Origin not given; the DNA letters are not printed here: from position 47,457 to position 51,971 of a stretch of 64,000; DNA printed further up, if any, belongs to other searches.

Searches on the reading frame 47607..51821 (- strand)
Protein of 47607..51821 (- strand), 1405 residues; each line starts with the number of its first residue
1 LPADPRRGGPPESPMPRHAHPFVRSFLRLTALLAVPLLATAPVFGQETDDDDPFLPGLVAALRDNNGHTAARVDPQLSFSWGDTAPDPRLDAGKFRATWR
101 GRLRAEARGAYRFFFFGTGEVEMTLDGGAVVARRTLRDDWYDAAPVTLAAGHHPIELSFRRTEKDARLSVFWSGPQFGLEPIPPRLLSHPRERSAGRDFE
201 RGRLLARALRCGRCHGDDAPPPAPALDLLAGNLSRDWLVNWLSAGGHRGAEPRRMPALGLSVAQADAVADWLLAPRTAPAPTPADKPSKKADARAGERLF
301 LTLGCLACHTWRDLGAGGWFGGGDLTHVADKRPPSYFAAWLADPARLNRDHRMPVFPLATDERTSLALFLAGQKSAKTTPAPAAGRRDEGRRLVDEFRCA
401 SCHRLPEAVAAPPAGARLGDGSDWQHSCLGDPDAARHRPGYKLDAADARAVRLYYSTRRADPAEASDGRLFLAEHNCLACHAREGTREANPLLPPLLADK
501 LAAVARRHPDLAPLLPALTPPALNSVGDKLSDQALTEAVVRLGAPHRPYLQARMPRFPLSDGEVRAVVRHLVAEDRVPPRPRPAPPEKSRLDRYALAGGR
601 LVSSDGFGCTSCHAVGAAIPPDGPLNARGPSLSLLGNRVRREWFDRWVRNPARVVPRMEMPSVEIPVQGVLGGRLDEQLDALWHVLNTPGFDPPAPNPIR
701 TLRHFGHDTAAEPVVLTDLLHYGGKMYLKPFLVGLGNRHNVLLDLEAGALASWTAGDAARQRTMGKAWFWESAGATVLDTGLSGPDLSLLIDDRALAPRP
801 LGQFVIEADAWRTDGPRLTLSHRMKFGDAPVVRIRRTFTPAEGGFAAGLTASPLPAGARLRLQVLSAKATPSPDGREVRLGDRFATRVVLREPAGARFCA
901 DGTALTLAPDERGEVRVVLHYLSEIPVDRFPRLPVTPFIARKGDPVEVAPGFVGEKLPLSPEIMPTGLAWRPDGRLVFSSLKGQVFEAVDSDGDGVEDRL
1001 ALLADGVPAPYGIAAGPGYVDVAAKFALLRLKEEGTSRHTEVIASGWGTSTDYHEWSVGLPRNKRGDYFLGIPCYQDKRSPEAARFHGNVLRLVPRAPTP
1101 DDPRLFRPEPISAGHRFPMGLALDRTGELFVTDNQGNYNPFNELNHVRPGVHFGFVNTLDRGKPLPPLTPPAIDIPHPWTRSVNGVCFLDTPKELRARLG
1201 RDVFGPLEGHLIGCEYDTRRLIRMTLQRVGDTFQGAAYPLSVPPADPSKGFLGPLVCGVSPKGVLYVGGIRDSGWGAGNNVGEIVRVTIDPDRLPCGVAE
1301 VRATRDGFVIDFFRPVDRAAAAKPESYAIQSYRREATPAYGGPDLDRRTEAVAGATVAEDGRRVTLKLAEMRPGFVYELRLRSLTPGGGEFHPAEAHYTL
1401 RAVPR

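Call 73: search_protein_families(library=pfam, proteins=[window:47607-51821:-], max_evalue=0.00001)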
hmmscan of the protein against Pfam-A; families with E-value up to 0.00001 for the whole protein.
window:47607-51821:- (1405 aa): 3 families
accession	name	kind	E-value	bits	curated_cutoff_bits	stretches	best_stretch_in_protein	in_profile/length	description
PF00034.26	Cytochrom_C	-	2.5e-16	61.2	21.3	0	294-335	2-40/90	Cytochrome c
PF13442.11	Cytochrome_CBB3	-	2.8e-16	60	27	0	200-272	4-68/68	Cytochrome C oxidase, cbb3-type, subunit III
PF07691.17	PA14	-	2.4e-07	31.1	24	1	61-176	21-137/147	PA14 domain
